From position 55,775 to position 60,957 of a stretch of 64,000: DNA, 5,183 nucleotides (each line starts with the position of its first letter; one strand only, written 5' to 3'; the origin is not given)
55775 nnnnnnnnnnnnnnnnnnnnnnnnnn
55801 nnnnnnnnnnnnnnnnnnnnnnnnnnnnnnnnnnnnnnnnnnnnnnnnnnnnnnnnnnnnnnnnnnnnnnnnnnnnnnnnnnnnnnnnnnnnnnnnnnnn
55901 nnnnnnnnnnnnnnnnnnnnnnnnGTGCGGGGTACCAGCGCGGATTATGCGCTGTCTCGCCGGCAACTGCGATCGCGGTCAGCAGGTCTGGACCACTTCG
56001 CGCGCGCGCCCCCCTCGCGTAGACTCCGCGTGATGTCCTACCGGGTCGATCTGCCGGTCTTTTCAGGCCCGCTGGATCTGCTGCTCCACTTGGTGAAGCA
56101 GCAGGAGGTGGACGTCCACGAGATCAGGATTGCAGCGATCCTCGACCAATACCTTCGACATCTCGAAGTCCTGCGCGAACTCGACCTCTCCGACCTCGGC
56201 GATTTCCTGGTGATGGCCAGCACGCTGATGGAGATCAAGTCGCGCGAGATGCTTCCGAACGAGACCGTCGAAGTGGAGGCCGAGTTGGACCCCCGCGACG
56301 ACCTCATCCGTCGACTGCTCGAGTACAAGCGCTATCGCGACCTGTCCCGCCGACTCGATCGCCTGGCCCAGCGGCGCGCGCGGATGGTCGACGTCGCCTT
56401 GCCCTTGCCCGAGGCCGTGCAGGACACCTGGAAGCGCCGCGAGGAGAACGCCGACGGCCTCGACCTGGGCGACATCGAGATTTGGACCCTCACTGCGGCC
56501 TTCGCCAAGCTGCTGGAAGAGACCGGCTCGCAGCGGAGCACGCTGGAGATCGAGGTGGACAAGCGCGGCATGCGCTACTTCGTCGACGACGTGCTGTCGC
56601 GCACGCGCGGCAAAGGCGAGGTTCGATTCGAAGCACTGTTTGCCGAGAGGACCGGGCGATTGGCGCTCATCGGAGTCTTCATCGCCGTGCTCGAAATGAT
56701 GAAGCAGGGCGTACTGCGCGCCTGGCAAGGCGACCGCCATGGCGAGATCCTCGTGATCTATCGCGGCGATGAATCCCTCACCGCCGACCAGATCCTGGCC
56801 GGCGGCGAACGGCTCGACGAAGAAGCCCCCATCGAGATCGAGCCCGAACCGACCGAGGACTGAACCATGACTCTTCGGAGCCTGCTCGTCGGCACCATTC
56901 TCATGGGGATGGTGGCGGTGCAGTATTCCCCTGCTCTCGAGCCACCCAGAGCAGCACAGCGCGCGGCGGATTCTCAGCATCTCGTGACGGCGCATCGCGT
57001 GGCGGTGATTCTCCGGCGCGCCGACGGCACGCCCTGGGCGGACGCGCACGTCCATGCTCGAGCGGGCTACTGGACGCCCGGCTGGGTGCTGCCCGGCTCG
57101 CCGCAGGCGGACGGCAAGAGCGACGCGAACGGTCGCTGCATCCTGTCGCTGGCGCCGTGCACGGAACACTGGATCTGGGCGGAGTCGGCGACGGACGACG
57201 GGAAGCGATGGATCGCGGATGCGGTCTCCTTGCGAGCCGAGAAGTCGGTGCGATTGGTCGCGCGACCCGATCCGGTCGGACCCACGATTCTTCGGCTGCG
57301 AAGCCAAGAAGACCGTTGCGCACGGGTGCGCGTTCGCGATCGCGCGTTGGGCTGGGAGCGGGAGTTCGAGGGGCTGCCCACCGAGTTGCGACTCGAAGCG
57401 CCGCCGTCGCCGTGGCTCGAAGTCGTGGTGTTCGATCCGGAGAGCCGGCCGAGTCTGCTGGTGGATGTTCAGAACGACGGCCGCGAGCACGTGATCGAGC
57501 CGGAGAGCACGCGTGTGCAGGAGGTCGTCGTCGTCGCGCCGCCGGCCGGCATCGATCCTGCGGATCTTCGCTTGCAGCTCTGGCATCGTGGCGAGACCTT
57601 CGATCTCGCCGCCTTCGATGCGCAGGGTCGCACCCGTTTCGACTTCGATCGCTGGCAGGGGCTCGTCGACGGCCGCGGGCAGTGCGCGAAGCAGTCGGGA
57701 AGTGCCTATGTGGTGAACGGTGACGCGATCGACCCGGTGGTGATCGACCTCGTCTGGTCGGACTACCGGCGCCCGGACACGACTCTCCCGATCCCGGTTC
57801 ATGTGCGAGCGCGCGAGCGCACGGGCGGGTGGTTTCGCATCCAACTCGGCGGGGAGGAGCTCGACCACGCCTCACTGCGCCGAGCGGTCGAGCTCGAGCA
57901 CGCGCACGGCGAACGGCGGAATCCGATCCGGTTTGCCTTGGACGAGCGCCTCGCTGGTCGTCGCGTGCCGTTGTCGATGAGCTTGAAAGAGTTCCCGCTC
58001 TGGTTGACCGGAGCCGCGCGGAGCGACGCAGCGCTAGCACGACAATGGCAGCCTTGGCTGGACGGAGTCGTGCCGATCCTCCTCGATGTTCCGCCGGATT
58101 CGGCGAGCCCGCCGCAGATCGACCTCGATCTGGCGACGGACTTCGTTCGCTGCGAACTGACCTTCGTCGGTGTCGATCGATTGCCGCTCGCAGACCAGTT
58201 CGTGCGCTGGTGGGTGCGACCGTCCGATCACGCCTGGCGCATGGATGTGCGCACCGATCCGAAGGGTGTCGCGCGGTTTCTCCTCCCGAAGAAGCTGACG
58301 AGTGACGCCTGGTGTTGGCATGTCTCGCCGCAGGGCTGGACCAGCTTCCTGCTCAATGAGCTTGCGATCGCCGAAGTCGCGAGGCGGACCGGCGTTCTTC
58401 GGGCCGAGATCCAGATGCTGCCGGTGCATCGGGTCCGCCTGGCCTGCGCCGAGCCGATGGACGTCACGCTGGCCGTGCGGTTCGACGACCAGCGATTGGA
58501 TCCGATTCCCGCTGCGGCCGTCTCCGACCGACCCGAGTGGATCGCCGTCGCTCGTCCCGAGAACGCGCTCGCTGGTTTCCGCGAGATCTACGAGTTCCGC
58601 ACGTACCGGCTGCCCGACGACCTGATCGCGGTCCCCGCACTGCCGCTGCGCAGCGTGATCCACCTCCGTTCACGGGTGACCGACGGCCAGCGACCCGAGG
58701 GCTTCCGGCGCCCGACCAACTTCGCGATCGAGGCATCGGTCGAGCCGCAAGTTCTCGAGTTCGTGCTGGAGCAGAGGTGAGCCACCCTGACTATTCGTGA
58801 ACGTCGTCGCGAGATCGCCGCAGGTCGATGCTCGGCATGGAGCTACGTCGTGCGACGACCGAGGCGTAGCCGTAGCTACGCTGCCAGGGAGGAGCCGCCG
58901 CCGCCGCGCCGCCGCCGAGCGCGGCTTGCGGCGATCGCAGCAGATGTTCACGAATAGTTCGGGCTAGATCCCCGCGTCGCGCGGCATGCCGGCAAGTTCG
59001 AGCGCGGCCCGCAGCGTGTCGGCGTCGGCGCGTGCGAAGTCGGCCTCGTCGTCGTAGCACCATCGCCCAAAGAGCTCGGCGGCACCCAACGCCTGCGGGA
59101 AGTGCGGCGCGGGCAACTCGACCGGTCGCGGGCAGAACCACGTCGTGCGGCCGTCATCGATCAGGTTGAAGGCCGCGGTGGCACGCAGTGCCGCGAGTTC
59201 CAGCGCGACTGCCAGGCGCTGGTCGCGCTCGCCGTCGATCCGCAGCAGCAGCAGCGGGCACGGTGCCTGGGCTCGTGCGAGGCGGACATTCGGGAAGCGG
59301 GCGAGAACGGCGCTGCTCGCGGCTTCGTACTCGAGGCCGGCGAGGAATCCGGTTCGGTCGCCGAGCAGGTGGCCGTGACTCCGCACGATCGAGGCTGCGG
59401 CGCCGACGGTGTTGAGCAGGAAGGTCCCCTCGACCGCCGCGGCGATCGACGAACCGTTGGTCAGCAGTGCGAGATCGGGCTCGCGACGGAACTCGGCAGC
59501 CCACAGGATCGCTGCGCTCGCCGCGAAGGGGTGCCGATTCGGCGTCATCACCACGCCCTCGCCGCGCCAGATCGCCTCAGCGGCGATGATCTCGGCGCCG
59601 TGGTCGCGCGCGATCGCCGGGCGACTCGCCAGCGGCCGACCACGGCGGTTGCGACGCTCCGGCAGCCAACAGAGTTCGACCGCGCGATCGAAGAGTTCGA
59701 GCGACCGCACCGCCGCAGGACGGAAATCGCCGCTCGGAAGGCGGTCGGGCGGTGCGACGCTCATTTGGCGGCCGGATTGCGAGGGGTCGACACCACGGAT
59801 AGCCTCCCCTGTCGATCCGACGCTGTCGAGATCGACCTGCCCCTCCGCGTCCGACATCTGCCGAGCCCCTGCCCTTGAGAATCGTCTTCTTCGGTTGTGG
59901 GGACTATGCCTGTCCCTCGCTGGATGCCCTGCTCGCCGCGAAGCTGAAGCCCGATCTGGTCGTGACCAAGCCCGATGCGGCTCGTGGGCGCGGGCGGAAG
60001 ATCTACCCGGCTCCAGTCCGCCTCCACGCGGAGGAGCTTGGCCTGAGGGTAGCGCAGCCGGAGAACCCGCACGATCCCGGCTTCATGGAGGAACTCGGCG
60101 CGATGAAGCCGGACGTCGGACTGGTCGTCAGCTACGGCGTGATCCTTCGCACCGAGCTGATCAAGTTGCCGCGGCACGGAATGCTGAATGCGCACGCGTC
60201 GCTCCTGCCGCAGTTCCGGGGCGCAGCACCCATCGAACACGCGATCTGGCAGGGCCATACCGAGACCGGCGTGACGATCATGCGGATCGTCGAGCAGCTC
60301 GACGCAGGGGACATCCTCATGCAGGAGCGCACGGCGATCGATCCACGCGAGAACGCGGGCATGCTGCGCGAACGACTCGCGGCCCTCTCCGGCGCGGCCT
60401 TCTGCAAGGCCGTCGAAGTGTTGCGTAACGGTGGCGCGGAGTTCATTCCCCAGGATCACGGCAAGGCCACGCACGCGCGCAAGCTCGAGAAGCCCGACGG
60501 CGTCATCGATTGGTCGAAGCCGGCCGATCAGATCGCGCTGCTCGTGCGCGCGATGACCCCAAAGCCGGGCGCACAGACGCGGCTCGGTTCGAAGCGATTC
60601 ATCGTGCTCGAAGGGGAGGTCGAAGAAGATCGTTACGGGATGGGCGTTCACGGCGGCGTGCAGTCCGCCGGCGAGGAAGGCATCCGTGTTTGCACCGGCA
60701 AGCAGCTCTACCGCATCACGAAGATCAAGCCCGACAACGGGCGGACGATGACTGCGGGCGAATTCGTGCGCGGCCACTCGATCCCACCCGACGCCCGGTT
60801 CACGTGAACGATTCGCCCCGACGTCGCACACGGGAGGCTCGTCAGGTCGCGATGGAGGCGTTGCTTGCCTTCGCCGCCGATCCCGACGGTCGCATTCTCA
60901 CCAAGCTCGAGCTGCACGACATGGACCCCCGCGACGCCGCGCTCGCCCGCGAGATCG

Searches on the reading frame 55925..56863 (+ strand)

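Call 68: search_protein_families(library=pfam, proteins=[window:55925-56863:+], max_evalue=0.00001)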
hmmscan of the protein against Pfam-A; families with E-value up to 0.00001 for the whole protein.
window:55925-56863:+ (312 aa): 1 family
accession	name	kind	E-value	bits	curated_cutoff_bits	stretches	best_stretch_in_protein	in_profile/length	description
PF02616.19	SMC_ScpA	-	9e-30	104.8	24.6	1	56-277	1-229/232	Segregation and condensation protein ScpA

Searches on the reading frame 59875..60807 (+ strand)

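Call 68: search_protein_families(library=pfam, proteins=[window:59875-60807:+], max_evalue=0.00001)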
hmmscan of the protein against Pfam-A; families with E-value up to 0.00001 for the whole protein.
window:59875-60807:+ (310 aa): 2 families
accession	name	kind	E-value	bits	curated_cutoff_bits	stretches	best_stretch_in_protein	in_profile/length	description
PF00551.24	Formyl_trans_N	-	5.3e-37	127.7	26.1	1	1-179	1-180/181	Formyl transferase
PF02911.23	Formyl_trans_C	-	8.3e-19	68.1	21.1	1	203-301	1-99/100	Formyl transferase, C-terminal domain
